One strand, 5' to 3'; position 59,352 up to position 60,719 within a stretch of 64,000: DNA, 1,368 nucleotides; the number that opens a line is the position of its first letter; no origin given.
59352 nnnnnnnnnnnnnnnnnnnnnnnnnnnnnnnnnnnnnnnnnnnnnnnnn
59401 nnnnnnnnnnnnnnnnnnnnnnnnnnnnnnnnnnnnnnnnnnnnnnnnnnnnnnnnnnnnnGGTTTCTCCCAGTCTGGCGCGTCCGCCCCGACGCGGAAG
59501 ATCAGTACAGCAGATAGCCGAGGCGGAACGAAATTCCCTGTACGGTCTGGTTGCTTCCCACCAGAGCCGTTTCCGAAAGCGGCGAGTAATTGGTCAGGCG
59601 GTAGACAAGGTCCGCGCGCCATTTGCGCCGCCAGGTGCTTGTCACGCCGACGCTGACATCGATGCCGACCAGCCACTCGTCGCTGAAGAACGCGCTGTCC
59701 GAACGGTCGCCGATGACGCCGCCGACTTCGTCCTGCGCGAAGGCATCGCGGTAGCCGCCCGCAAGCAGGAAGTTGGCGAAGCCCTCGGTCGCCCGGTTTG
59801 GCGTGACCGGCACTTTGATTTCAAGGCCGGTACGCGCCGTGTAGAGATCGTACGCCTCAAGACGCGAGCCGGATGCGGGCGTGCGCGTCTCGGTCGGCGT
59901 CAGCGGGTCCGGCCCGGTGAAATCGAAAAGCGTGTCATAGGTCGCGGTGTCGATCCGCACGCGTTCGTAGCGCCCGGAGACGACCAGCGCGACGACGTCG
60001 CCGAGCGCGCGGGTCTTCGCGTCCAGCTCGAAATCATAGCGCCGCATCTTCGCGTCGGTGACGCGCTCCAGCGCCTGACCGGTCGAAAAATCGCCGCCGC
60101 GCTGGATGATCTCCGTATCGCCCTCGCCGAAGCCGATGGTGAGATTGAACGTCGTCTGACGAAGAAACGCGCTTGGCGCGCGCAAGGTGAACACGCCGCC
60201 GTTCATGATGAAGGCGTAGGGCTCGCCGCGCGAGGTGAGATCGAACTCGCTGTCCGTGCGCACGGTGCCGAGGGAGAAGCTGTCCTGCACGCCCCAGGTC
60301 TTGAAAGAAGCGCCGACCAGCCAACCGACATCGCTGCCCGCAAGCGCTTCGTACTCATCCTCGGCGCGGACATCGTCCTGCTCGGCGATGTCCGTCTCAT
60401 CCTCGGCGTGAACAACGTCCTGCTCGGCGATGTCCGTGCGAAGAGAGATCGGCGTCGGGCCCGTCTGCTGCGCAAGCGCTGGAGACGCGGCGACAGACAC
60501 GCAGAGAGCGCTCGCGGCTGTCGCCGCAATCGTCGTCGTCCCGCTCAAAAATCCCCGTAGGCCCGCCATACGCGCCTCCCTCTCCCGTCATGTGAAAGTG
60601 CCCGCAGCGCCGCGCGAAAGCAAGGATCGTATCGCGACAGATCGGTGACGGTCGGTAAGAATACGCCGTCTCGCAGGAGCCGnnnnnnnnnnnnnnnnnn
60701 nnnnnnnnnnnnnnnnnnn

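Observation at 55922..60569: Four-gene operon of exclusively exported proteins: OM barrel - helical/DUF900 hydrolase - Tat-lipoprotein caspase - small 4-Cys protein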

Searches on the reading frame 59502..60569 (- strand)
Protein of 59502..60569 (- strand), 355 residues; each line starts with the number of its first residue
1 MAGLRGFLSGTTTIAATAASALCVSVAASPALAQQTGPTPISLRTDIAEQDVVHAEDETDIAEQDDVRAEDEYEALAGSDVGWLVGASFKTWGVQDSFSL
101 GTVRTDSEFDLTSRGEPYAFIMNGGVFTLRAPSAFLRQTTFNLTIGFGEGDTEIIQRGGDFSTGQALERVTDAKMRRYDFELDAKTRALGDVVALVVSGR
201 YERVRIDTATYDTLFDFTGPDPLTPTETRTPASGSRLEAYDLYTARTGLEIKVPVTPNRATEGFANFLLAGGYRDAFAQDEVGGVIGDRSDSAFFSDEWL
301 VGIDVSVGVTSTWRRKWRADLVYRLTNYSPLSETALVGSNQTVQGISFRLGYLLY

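Call 3: search_protein_families(library=pfam, proteins=[window:59502-60569:-], max_evalue=0.1)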
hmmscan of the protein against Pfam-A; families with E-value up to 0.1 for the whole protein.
window:59502-60569:- (355 aa): 0 families

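Call 4: search_protein_families(library=ncbifam, proteins=[window:59502-60569:-], max_evalue=0.1)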
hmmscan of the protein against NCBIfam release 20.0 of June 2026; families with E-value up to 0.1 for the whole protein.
window:59502-60569:- (355 aa): 0 families

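Call 15: find_homologous_proteins(query=window:59502-60569:-, max_evalue=0.01)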
Query window:59502-60569:- (355 aa): 2 proteins with E <= 0.01 among 7248 candidates.
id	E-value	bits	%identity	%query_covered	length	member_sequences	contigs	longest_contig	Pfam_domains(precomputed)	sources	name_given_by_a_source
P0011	1.2e-229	779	100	100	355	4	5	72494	-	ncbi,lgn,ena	-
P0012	2.2e-125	437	69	81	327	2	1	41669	-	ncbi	ncbi:MAG: hypothetical protein AAFR11_04780 [Pseudomonadota bacterium]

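Call 18: find_related_loci(query=A1, collection=genome_contigs, flank=10000)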
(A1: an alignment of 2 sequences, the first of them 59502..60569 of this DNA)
Query A1 (355 aa) in genome_contigs; peptide patterns used: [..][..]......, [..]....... (x = any residue, [..] = any of these).
14 stretches matched a pattern; 1 encode a relative of the query (tblastn E <= 1e-3); 1 distinct loci.
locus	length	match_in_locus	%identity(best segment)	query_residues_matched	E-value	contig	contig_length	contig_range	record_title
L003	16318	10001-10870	69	68-354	2e-131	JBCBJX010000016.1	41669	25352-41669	MAG: Pseudomonadota bacterium isolate J06627_10 k141_222196_length_41669_cov_44.1530, whole genome shotgun sequence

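Call 28: search_solved_structures(query=A1, max_evalue=10)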
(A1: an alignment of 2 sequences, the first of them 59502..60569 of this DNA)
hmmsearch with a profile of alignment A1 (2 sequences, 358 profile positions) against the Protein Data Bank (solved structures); distinct sequences matched with E-value up to 10: 0.

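Call 36: search_protein_families(library=padloc, proteins=[window:59502-60569:-], max_evalue=0.1)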
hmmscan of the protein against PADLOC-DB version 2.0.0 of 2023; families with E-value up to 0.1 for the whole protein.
window:59502-60569:- (355 aa): 0 families

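Call 42: predict_structure(alignment_id=A1)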
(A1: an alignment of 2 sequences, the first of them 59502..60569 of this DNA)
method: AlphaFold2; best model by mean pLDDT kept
length: 355 residues; sequences in the alignment: 2
mean_pLDDT: 31.2   pTM: 0.19
mean pLDDT of the five models: 31.2, 28.7, 26.8, 26.8, 26.0
residues with pLDDT >= 90: 0; 70-90: 0; 50-70: 18; < 50: 337
segments of 3 or more residues with pLDDT < 50: 1-213, 233-355
pLDDT, mean of each block of 10 residues (from residue 1): 38 31 25 28 28 29 33 27 24 27 31 30 34 31 32 31 30 30 28 29 32 58 57 38 27 27 30 30 32 30 27 27 27 30 27 24
secondary structure, 60 per line:
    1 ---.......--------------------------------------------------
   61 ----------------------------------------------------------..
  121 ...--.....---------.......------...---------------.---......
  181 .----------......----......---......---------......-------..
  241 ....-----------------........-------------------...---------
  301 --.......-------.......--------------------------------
elements in order: H4-10 E119-123 E126-130 E140-146 E153-155 E175-181 E192-197 E202-207 E211-216 E226-231 E239-244 H262-269 E303-309 E317-323

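Call 43: search_protein_representatives(alignment_id=A1)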
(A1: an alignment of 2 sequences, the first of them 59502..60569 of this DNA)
Query: 2 sequences, 358 profile positions. Proteins with E-value up to 0.001 (for the whole library): 9; up to 1e-10: 5; up to 1e-30: 1. The best 9 are listed.
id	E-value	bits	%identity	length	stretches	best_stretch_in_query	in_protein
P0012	1.6e-194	662.2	-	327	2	54-358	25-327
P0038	5.0e-15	71.7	-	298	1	85-350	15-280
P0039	1.4e-12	63.7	-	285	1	89-342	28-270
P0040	4.5e-12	62.0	-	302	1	88-350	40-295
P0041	3.2e-11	59.2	-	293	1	90-351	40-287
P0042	2.9e-10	56.1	-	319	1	84-331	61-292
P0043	9.7e-08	47.7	-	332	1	108-343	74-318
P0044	2.1e-07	46.6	-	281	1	83-349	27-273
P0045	2.6e-05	39.7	-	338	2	206-328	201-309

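Call 46: search_solved_structures(query=A3, max_evalue=10)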
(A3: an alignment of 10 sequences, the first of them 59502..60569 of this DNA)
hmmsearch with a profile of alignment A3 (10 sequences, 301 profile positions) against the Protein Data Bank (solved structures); distinct sequences matched with E-value up to 10: 1.
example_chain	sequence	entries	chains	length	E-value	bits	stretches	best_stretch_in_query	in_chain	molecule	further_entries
1p4t_A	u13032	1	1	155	0.0066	18.6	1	196-296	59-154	outer membrane protein NspA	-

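Call 47: search_protein_families(library=pfam, alignment_id=A3, max_evalue=1)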
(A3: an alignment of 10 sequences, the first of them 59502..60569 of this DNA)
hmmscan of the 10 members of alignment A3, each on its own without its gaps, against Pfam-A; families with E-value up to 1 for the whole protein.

A. member 1, window:59502-60569:- (355 aa): 0 families

B. families by the number of members that match (of 10 scanned): 3 families
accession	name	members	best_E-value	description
PF13505.12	OMP_b-brl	6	0.00013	Outer membrane protein beta-barrel domain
PF13557.12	Phenol_MetA_deg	1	0.029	Putative MetA-pathway of phenol degradation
PF18998.6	Flg_new_2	1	0.073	Divergent InlB B-repeat domain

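Call 50: find_related_loci(query=A4, collection=metagenome_contigs, flank=8000)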
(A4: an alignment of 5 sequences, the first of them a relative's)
Query A4 (293 aa) in metagenome_contigs; peptide patterns used: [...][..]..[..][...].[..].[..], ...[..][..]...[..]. (x = any residue, [..] = any of these).
118 stretches matched a pattern; 1 encode a relative of the query (tblastn E <= 1e-3); 1 distinct loci.
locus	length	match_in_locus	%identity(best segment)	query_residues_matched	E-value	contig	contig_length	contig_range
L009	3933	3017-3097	56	186-212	2e-6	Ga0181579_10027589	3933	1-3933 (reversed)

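Call 53: find_encoding_contigs(protein=P0038, flank=8000, max_places=3)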
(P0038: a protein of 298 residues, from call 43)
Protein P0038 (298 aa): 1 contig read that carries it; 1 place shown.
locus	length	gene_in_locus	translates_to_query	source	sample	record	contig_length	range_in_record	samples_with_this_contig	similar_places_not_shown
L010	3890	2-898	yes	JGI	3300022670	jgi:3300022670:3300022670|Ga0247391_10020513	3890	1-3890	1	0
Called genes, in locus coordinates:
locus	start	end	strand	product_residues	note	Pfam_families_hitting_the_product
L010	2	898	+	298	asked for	?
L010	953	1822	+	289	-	PF00656:Peptidase_C14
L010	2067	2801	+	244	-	-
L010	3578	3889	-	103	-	?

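Call 54: find_encoding_contigs(protein=P0041, flank=8000, max_places=3)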
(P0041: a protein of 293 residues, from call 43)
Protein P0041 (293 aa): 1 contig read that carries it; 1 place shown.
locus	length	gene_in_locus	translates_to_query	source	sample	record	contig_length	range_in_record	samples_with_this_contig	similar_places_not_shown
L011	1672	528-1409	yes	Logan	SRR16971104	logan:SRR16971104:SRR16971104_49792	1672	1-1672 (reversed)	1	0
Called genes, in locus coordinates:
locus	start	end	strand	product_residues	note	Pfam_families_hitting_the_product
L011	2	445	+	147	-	?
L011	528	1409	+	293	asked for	-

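Call 55: find_encoding_contigs(protein=P0042, flank=8000, max_places=3)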
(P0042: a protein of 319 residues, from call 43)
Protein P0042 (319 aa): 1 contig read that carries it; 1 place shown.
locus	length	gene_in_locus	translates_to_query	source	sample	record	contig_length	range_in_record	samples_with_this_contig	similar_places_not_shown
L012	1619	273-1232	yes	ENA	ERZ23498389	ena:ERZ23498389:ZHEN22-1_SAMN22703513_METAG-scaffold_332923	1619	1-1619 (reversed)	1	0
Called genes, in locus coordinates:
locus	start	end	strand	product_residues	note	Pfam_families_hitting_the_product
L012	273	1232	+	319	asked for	-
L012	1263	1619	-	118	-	?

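Call 56: find_encoding_contigs(protein=P0043, flank=8000, max_places=3)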
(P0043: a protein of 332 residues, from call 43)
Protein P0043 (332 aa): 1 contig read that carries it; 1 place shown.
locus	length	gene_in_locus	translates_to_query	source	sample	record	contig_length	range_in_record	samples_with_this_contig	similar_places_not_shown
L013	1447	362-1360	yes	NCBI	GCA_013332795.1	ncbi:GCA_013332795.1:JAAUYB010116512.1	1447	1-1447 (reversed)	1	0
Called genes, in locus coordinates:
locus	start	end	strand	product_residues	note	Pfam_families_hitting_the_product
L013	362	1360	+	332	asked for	-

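Call 61: list_cluster_members(proteins=[P0039, P0040, P0044, P0045])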
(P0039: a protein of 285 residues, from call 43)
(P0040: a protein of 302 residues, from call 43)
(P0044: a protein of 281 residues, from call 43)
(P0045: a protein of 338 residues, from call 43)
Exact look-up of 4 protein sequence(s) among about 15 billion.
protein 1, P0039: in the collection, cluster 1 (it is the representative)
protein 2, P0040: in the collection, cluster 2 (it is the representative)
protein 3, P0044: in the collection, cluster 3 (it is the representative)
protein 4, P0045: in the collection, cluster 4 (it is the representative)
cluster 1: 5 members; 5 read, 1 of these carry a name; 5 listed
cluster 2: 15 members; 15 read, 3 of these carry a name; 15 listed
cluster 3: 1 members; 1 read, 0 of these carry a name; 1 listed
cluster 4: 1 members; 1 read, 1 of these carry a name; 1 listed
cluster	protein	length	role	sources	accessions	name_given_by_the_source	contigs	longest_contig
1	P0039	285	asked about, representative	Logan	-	-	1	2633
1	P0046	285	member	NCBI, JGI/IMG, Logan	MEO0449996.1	MAG: hypothetical protein AAFZ74_06770 [Pseudomonadota bacterium]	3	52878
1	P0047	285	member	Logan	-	-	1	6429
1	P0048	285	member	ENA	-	-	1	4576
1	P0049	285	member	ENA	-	-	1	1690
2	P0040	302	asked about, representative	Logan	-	-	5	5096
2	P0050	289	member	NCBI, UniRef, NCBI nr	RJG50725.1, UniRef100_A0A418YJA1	hypothetical protein D0Z70_23705 [Sphingobium terrigena] | Outer membrane protein beta-barrel domain-containing protein n=2 Tax=Sphingobium ...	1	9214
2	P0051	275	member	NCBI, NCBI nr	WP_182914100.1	hypothetical protein [Sphingobium terrigena]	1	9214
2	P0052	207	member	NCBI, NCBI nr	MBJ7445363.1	MAG: hypothetical protein JHD32_13870, partial [Sphingobium sp.] | hypothetical protein [Sphingobium sp.]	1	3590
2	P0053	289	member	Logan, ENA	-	-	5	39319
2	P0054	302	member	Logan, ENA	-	-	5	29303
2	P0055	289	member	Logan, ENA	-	-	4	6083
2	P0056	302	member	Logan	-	-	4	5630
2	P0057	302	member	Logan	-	-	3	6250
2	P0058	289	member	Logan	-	-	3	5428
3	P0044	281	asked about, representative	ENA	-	-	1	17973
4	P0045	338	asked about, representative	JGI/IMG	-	hypothetical protein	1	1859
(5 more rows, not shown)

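Call 62: predict_structure(alignment_id=A3)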
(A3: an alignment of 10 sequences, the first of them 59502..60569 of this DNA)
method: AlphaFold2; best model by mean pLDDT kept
length: 355 residues; sequences in the alignment: 10
mean_pLDDT: 76.3   pTM: 0.69
mean pLDDT of the five models: 76.3, 75.3, 74.7, 73.2, 70.8
residues with pLDDT >= 90: 140; 70-90: 103; 50-70: 38; < 50: 74
segments of 3 or more residues with pLDDT < 50: 1-57, 64-79
pLDDT, mean of each block of 10 residues (from residue 1): 40 38 30 36 41 45 49 46 86 93 63 83 95 72 96 88 86 95 89 92 93 87 83 82 97 90 96 88 59 85 96 89 95 68 95 86
secondary structure, 60 per line:
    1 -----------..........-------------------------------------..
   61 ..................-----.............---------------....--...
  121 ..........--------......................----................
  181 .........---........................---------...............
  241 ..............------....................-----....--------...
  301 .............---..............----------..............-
elements in order: H12-21 H59-78 E84-96 E112-115 E118-130 E139-160 E165-189 E193-216 E226-254 E261-280 E286-289 E298-313 E317-330 E341-354

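Call 64: find_encoding_contigs(protein=P0046, flank=10000, max_places=3)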
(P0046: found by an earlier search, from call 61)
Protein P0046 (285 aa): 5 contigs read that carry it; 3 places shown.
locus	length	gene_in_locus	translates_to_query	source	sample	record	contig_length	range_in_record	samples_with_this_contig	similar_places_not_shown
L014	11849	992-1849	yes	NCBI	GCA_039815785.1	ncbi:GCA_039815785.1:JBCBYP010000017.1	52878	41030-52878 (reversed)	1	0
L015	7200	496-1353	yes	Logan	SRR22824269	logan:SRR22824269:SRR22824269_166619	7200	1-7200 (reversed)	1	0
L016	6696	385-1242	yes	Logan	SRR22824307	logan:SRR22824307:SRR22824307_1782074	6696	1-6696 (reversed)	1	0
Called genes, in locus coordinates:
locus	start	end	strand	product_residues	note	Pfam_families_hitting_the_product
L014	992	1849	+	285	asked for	-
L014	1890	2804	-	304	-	PF00656:Peptidase_C14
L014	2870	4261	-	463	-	PF00089:Trypsin, PF14326:DUF4384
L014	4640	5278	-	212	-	PF03567:Sulfotransfer_2 (weak)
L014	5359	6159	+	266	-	PF03407:Nucleotid_trans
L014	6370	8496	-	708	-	PF07715:Plug, PF00593:TonB_dep_Rec_b-barrel, PF14905:OMP_b-brl_3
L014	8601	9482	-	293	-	PF00165:HTH_AraC (faint), PF12833:HTH_18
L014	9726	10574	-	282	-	PF00378:ECH_1, PF16113:ECH_2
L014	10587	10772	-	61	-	-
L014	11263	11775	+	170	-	-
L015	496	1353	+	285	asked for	-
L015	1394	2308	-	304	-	PF00656:Peptidase_C14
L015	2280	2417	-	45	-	-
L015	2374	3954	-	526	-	PF00089:Trypsin, PF14326:DUF4384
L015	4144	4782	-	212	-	PF03567:Sulfotransfer_2 (weak)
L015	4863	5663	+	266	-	PF03407:Nucleotid_trans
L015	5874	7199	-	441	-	?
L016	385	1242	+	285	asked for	-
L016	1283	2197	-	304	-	PF00656:Peptidase_C14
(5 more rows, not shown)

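Call 65: search_dna_similar(query=P0050, collection=plasmids, mode=protein, max_evalue=0.001)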
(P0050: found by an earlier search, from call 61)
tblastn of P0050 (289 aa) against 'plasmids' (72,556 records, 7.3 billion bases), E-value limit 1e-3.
No match.
